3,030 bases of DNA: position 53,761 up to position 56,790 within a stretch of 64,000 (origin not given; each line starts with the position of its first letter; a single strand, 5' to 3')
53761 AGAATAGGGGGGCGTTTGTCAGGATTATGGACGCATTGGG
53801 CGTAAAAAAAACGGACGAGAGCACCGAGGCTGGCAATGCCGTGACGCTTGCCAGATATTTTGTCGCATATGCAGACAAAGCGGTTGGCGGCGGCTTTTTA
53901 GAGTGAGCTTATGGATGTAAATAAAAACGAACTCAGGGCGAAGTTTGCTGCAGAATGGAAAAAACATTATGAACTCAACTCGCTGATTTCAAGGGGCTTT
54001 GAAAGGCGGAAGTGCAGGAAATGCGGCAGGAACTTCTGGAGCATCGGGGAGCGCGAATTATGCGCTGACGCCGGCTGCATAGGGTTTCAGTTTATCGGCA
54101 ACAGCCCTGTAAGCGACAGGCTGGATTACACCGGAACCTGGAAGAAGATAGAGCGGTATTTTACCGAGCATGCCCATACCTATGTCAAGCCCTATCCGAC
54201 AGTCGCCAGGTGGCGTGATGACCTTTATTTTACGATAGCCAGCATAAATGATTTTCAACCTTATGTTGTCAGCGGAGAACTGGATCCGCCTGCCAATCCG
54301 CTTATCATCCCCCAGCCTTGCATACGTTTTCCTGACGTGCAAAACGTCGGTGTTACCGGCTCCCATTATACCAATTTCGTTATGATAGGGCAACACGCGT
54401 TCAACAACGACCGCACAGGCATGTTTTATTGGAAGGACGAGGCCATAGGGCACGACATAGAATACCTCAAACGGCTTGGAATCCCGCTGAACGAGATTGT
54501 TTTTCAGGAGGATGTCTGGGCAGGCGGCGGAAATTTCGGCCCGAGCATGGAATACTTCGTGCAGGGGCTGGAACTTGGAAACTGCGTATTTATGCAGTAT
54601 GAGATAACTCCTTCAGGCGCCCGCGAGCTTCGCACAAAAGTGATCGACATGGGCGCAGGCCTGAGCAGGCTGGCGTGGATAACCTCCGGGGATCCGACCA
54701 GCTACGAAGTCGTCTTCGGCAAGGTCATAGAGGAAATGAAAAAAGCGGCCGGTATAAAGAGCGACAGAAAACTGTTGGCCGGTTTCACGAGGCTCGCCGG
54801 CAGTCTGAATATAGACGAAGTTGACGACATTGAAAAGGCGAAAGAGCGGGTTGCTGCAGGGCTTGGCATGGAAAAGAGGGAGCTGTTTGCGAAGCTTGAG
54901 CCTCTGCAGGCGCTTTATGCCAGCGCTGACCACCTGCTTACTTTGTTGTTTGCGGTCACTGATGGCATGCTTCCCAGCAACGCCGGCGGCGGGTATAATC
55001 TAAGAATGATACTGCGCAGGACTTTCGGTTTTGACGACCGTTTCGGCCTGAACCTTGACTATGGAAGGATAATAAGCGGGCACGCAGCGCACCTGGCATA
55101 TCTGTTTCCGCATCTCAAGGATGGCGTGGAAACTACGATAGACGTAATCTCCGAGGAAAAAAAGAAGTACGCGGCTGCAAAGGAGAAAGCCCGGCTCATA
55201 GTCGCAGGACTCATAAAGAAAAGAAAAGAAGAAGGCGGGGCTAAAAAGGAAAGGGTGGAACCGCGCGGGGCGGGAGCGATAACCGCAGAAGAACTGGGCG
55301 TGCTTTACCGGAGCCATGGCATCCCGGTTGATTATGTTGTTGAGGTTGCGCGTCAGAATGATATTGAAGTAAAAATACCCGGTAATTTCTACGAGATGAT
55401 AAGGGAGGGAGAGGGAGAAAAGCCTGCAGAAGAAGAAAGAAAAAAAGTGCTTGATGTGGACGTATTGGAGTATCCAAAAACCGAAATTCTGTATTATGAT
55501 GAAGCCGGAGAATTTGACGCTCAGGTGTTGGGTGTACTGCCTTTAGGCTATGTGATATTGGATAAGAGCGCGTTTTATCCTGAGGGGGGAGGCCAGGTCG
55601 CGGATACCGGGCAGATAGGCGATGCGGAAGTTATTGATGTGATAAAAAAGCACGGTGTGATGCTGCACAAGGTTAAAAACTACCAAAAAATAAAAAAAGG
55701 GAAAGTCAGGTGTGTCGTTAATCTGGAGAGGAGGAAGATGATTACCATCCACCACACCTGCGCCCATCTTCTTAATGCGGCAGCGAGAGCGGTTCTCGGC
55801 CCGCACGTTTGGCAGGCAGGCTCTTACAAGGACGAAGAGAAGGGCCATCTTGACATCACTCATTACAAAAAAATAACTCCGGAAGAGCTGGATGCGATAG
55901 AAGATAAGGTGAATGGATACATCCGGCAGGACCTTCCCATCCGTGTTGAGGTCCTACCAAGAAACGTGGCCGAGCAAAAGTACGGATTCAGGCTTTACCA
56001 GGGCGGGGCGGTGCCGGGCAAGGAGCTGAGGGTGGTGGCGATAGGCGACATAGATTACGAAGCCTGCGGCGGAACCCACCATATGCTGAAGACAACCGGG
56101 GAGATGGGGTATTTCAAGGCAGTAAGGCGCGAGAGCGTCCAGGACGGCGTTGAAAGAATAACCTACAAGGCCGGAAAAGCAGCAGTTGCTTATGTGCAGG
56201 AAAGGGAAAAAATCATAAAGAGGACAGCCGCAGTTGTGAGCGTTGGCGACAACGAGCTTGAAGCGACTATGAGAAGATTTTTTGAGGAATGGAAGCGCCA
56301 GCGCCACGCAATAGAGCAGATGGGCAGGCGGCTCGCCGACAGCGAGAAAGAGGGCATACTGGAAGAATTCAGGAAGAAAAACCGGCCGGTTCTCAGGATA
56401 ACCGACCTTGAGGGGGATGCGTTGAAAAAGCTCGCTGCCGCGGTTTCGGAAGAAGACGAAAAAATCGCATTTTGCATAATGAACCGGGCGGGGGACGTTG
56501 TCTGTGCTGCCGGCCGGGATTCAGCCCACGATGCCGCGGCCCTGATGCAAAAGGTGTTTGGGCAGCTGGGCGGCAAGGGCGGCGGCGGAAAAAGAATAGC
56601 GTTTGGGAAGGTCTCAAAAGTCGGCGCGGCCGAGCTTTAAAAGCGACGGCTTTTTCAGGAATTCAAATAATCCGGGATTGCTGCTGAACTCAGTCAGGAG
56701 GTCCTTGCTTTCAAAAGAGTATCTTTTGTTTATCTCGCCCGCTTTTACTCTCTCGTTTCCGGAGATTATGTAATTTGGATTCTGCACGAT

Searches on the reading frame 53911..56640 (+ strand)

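Call 16: search_protein_families(library=pfam, proteins=[window:53911-56640:+], max_evalue=0.00001)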
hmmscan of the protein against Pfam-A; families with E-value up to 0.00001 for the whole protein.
window:53911-56640:+ (909 aa): 2 families
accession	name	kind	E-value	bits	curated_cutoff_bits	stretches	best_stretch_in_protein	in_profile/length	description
PF01411.24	tRNA-synt_2c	-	3.9e-85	286.9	30.3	1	82-604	8-549/552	tRNA synthetases class II (A)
PF07973.19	tRNA_SAD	-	1.1e-11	44.9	24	1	706-750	1-43/44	Threonyl and Alanyl tRNA synthetase second additional domain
